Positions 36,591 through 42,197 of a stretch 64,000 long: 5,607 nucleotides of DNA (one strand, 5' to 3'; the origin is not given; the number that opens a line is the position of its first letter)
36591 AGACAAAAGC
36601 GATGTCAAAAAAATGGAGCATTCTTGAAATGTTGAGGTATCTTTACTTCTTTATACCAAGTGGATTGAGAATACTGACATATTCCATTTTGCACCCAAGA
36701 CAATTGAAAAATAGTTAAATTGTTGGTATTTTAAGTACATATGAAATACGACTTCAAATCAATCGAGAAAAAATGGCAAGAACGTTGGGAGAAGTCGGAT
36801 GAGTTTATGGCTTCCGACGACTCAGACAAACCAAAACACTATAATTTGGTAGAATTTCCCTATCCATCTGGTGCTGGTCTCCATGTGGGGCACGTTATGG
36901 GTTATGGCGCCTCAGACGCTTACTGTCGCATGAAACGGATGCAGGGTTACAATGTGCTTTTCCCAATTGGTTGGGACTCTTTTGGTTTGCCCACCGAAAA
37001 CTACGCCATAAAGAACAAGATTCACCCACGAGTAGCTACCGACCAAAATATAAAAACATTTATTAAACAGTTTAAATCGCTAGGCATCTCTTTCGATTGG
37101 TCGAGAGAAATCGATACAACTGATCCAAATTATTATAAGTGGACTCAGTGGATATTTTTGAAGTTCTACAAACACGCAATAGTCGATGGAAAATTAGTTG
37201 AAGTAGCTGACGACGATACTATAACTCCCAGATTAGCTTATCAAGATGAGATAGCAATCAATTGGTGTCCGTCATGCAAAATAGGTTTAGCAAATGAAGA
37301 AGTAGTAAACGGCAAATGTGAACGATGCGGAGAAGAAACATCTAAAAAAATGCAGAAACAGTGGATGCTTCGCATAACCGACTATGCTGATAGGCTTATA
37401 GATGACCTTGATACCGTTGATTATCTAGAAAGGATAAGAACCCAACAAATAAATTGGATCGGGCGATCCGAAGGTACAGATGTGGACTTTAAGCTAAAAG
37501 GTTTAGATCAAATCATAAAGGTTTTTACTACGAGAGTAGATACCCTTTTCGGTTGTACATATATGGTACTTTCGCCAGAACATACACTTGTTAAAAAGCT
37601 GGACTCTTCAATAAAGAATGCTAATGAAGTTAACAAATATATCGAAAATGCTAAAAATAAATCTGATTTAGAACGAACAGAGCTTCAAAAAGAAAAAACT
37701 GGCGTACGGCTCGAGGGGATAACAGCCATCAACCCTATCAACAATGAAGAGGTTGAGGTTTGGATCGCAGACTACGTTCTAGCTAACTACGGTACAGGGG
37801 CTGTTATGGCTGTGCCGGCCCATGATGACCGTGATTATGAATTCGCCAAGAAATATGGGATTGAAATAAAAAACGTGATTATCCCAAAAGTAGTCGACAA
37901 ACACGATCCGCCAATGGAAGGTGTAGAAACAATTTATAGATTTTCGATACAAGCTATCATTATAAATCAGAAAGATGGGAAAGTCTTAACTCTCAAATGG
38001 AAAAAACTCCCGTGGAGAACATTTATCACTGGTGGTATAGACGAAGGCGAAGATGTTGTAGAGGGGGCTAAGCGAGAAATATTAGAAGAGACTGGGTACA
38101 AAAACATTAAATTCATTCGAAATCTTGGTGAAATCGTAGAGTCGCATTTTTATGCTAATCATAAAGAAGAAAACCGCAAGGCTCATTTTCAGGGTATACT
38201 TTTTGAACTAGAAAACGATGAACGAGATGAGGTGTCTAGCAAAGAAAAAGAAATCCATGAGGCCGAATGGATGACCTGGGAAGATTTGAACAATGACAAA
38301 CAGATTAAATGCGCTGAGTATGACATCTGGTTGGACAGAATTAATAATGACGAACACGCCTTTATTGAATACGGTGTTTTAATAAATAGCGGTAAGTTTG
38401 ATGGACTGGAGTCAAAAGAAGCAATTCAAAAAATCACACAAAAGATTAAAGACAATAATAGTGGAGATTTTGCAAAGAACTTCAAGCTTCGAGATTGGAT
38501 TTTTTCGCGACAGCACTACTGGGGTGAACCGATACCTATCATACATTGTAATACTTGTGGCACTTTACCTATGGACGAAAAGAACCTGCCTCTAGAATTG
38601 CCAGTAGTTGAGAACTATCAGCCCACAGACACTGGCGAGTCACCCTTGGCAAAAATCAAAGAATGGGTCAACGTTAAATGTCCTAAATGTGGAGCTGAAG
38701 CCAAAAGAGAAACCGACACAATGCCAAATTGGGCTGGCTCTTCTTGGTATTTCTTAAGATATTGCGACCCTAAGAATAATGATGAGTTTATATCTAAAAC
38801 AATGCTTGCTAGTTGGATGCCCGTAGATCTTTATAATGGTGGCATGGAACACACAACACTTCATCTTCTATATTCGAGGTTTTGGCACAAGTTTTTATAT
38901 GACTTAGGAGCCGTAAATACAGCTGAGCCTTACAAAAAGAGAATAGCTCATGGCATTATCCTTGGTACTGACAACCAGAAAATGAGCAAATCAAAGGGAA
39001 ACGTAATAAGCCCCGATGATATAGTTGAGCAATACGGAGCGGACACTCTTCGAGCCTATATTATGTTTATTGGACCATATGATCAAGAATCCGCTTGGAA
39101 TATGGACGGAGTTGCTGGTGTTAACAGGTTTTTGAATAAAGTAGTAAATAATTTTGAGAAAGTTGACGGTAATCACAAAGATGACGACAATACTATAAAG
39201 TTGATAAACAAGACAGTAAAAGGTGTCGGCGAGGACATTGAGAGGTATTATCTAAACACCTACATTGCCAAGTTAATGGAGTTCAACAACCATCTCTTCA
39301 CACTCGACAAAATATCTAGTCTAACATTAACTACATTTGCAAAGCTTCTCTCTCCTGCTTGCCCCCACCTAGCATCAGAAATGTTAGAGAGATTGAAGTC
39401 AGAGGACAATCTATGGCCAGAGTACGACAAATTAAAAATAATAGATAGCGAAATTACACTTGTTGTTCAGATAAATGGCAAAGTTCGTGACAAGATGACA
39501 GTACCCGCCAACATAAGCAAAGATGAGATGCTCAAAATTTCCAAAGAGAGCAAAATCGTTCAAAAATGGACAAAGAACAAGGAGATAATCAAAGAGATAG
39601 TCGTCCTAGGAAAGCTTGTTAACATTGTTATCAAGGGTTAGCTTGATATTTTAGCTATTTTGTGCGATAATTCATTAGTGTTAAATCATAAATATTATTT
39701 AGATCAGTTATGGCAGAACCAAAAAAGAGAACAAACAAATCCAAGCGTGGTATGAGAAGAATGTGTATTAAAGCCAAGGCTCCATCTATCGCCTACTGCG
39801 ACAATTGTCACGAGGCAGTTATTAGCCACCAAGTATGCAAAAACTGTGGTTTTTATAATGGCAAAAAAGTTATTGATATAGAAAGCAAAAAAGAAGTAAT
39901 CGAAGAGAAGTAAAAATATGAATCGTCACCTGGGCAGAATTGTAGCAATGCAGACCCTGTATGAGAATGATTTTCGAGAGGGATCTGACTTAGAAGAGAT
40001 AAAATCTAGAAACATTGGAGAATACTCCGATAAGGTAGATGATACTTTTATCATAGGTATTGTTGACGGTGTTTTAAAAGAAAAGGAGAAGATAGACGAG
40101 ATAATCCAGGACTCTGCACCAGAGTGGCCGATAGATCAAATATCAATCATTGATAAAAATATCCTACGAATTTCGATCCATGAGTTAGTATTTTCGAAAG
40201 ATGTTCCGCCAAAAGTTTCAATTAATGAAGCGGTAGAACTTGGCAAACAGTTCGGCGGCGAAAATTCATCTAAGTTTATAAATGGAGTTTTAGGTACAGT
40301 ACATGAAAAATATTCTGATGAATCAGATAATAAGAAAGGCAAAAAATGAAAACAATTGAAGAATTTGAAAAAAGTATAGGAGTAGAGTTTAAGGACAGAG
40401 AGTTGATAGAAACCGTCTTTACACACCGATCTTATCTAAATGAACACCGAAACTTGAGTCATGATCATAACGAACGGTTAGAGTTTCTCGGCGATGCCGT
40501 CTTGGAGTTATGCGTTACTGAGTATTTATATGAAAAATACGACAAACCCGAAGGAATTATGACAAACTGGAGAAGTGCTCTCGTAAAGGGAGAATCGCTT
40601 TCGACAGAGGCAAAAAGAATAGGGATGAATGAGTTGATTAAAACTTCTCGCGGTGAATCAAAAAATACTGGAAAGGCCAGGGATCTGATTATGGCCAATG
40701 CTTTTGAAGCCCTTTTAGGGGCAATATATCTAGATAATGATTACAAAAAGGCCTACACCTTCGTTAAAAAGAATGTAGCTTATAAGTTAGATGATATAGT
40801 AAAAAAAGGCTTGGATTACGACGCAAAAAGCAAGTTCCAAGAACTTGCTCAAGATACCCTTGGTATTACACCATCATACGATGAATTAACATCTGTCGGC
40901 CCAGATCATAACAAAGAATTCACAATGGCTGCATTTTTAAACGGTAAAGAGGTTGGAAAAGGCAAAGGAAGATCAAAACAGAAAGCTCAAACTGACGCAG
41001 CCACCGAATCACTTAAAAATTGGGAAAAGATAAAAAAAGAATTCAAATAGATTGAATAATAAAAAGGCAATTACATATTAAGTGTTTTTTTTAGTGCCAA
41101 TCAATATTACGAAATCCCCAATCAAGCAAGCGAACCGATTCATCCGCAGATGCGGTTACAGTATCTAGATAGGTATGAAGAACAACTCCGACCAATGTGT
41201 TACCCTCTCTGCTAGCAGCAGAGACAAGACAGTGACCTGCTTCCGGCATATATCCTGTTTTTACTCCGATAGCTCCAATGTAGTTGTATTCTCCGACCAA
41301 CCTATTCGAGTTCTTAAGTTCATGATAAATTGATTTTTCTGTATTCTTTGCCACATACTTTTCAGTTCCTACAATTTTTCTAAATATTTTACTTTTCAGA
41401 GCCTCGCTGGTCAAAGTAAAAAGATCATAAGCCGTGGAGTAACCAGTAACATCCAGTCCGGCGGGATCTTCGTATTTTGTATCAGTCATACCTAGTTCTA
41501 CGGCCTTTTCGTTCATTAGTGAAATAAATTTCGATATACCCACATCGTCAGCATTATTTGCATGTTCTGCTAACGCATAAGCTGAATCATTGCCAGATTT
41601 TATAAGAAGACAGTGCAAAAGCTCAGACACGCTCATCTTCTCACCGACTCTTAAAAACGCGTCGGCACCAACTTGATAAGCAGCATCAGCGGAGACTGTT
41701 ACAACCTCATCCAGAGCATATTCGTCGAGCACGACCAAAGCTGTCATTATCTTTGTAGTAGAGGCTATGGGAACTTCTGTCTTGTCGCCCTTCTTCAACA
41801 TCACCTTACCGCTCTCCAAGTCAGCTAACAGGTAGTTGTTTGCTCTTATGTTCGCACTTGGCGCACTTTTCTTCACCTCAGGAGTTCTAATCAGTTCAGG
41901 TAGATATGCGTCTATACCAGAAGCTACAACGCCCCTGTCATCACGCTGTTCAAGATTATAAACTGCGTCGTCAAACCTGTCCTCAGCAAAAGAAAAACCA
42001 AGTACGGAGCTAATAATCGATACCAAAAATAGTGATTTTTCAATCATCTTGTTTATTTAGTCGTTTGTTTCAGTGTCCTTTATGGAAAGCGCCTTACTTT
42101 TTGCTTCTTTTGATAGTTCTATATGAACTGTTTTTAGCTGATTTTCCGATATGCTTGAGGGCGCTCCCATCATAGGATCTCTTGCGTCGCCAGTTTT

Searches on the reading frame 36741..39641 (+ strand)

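Call 69: search_protein_families(library=pfam, proteins=[window:36741-39641:+], max_evalue=0.00001)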
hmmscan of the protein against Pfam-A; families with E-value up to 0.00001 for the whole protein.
window:36741-39641:+ (966 aa): 6 families
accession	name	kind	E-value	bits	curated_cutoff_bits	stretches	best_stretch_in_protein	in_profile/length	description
PF13603.12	tRNA-synt_1_2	-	2.5e-65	219.9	25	1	238-386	2-146/185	Leucyl-tRNA synthetase, editing domain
PF00133.28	tRNA-synt_1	-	1.3e-46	159.6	22.7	2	570-784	217-411/414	tRNA synthetases class I (I, L, M and V)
PF09334.17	tRNA-synt_1g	-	1.9e-32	113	20.1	2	39-223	7-199/391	tRNA synthetases class I (M)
PF00293.34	NUDIX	-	1.9e-17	63.9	21.1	1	405-518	7-119/134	NUDIX domain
PF08264.19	Anticodon_1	-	9.5e-13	48.7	25.1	1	820-928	6-145/148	Anticodon-binding domain of tRNA ligase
PF01406.26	tRNA-synt_1e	-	7.5e-06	26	27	0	729-775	235-281/301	tRNA synthetases class I (C) catalytic domain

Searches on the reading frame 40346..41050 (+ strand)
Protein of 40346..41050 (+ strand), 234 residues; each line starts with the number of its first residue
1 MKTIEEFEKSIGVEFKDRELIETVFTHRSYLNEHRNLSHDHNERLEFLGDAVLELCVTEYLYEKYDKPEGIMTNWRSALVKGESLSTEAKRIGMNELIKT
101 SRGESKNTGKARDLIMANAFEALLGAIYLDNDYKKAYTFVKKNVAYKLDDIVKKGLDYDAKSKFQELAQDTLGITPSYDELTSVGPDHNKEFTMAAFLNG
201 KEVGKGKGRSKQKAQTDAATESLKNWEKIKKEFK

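Call 69: search_protein_families(library=pfam, proteins=[window:40346-41050:+], max_evalue=0.00001)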
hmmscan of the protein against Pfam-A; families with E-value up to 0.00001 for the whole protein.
window:40346-41050:+ (234 aa): 4 families
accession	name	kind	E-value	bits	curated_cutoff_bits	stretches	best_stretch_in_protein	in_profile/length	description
PF14622.11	Ribonucleas_3_3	-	3.3e-36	124.7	35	1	17-145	1-125/128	Ribonuclease-III-like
PF00636.31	Ribonuclease_3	-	4.1e-23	82.5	27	1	43-131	1-101/102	Ribonuclease III domain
PF00035.32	dsrm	-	6.2e-15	56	23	1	160-225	1-65/66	Double-stranded RNA binding motif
PF22935.1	RM44_endonuclase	-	1.2e-10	42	27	1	7-127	9-139/139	Large ribosomal subunit protein mL44, endonuclease domain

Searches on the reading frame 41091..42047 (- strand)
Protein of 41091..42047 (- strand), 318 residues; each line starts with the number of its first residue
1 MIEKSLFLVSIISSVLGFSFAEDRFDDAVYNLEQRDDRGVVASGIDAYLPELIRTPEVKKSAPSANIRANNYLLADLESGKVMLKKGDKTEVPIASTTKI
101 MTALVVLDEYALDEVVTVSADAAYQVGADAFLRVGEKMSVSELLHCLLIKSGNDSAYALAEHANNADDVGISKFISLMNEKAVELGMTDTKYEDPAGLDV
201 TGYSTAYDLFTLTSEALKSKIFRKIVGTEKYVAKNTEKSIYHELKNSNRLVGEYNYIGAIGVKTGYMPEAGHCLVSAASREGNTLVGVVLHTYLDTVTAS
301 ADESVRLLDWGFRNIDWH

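Call 69: search_protein_families(library=pfam, proteins=[window:41091-42047:-], max_evalue=0.00001)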
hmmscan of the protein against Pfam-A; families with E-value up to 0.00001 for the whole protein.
window:41091-42047:- (318 aa): 2 families
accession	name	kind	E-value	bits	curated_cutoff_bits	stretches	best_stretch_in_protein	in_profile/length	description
PF00768.25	Peptidase_S11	-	1.1e-50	172.8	27.6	1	61-291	6-236/239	D-alanyl-D-alanine carboxypeptidase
PF13354.11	Beta-lactamase2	-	3.7e-06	26.9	22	1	73-211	3-141/214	Beta-lactamase enzyme family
